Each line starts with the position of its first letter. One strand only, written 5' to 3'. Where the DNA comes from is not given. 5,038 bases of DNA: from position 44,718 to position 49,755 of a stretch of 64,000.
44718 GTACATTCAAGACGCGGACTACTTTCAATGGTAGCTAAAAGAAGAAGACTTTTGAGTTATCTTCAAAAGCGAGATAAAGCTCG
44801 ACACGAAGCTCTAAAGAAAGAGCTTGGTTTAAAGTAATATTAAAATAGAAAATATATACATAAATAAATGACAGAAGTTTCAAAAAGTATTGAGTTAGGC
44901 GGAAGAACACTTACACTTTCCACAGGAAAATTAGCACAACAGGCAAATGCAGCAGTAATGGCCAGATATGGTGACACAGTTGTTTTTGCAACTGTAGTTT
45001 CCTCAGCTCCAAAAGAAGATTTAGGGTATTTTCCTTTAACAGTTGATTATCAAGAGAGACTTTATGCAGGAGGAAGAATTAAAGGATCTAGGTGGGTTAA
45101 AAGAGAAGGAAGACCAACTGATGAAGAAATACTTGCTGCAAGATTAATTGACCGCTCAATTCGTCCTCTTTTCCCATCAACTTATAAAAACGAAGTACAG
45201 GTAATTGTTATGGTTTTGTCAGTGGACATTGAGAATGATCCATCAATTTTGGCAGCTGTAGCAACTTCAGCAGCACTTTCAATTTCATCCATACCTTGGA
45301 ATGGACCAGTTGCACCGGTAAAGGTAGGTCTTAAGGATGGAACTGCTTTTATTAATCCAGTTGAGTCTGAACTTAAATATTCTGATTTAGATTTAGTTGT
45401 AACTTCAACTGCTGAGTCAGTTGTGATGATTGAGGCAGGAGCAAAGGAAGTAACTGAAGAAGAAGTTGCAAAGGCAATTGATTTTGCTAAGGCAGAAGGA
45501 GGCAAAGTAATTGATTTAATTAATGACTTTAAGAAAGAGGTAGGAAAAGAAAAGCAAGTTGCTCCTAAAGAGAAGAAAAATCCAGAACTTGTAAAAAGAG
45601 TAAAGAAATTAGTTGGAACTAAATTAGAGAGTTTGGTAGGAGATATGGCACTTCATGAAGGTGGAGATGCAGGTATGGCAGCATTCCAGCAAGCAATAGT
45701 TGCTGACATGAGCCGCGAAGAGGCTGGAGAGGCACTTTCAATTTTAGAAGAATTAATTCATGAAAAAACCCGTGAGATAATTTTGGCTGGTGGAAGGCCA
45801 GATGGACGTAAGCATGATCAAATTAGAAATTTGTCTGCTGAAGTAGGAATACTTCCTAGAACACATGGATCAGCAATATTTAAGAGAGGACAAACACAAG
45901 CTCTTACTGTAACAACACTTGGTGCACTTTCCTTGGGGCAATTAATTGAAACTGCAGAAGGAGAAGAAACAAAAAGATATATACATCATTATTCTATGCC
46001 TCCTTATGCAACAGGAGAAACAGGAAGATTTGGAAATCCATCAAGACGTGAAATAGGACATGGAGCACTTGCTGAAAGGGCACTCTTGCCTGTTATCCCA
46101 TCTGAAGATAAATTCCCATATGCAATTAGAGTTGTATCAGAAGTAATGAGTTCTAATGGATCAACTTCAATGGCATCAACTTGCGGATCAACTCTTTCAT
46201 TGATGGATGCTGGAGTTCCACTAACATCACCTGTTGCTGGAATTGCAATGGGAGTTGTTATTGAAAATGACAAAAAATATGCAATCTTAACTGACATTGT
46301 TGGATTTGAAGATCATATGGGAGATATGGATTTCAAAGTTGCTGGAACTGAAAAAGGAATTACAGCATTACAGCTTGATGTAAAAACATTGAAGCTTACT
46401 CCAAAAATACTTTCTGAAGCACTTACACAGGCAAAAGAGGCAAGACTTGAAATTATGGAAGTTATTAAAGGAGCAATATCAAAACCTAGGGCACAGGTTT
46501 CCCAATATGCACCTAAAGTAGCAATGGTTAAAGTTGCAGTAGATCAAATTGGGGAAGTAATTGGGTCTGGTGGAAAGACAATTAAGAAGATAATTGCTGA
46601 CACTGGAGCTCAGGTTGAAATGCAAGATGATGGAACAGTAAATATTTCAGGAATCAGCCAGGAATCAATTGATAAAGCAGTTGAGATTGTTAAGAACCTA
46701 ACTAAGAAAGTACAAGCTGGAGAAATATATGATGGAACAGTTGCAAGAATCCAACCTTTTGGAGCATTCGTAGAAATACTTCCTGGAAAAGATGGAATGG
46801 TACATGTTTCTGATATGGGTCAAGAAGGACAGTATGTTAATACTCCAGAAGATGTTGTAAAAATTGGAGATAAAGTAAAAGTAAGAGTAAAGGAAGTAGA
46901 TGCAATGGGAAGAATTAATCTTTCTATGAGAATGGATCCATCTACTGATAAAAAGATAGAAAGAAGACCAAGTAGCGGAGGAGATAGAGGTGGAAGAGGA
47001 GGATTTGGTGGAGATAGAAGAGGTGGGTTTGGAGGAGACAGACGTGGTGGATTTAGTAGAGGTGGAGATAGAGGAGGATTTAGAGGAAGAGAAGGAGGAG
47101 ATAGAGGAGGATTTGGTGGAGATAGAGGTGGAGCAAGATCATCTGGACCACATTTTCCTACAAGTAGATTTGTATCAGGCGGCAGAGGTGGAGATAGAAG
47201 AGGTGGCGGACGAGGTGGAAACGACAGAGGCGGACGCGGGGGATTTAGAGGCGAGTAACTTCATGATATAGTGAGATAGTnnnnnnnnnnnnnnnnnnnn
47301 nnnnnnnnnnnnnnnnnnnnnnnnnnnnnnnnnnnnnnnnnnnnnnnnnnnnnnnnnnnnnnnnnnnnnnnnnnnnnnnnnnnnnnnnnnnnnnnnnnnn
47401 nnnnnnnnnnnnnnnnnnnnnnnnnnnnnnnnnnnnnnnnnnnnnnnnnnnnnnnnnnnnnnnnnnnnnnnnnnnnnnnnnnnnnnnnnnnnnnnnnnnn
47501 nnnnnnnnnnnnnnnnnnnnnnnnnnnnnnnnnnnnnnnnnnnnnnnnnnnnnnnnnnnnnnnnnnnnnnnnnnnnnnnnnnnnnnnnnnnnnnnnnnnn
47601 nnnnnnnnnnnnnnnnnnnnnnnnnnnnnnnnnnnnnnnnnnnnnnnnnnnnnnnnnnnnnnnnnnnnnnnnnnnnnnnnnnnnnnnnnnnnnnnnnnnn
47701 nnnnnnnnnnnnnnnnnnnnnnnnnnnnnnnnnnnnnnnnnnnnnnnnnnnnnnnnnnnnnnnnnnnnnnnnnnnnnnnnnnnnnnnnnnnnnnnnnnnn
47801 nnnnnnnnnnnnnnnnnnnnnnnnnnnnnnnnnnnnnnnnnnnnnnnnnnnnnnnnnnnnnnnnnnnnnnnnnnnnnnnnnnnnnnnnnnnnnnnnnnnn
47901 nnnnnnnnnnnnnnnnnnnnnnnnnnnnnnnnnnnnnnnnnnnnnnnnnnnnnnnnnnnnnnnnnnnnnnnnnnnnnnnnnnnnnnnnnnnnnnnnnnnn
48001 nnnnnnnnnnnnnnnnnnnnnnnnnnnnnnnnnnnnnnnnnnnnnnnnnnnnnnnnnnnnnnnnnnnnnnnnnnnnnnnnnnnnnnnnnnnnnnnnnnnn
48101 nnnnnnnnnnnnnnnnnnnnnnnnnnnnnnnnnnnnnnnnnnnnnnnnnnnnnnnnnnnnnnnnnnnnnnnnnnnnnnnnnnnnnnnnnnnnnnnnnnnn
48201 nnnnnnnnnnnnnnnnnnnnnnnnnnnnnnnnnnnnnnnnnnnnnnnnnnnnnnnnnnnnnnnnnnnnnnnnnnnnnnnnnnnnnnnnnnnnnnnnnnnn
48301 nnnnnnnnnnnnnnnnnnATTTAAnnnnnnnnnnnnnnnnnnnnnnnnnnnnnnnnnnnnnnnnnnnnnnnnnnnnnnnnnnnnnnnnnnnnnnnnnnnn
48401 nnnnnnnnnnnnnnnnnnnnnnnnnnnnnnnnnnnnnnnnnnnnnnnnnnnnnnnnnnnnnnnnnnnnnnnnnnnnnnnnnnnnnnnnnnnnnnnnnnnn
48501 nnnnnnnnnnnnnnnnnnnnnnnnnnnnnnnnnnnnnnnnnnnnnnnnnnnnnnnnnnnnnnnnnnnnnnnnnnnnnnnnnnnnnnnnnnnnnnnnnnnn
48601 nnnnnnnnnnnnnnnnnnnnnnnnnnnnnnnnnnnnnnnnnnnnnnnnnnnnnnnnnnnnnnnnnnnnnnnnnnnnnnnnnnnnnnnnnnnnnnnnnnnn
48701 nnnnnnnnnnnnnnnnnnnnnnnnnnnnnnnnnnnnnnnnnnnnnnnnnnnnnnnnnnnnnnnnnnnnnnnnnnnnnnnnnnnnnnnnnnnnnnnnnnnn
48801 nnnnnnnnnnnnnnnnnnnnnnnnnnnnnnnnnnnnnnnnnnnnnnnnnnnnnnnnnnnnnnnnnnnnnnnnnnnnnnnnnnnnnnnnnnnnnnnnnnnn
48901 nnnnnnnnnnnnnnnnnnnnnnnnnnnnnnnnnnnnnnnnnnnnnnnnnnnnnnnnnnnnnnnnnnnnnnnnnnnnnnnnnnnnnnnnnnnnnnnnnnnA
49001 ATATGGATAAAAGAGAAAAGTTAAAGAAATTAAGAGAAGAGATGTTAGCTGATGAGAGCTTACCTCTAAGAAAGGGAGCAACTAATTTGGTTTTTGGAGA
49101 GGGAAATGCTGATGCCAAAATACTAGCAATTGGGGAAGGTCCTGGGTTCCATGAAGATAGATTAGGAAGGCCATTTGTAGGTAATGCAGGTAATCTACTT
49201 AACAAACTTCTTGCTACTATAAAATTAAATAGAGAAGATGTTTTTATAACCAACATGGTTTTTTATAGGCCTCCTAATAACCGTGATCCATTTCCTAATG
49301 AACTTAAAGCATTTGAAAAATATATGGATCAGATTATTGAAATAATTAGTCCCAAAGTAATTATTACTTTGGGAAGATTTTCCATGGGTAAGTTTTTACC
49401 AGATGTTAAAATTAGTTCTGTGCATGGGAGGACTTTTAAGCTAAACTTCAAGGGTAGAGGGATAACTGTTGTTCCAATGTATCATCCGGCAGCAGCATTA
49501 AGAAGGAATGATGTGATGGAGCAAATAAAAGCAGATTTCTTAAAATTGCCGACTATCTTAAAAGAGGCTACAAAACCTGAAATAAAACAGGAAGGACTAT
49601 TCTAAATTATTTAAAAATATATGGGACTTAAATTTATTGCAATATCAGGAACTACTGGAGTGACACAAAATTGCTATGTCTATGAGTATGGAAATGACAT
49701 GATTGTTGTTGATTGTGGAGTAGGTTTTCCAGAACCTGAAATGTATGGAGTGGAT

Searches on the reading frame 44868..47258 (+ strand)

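Call 25: search_protein_families(library=pfam, proteins=[window:44868-47258:+], max_evalue=0.001)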
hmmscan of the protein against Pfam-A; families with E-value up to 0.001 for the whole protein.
window:44868-47258:+ (796 aa): 6 families
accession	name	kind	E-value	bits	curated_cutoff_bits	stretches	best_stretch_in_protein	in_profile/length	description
PF01138.27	RNase_PH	-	1.2e-56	191.1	25.5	2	318-451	1-130/130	3' exoribonuclease family, domain 1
PF03725.20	RNase_PH_C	-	4.6e-19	68.6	20.8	2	146-209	1-66/67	3' exoribonuclease family, domain 2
PF00575.29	S1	-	3.4e-18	66.2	22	1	614-688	1-74/74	S1 RNA binding domain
PF00013.35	KH_1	-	1.1e-11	44.8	21.5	1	554-609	4-65/66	KH domain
PF23459.1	S1_RRP5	-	2.3e-05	25.3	27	1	615-680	1-64/72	RRP5 S1 domain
PF22675.2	KH-I_KHDC4-BBP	-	0.00025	21.3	30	0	561-600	8-47/76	KHDC4/BBP-like, KH-domain type I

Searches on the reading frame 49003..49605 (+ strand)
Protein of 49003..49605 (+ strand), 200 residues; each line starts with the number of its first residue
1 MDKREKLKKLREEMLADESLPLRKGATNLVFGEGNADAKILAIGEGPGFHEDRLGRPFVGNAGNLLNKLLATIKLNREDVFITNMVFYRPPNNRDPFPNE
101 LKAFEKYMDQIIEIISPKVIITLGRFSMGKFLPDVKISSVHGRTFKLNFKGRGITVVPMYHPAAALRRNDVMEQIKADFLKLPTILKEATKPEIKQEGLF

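Call 25: search_protein_families(library=pfam, proteins=[window:49003-49605:+], max_evalue=0.001)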
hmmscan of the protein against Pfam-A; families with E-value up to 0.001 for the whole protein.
window:49003-49605:+ (200 aa): 1 family
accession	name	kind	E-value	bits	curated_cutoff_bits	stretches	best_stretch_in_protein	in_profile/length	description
PF03167.25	UDG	-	1e-30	107.1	24.3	1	31-170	1-126/141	Uracil DNA glycosylase superfamily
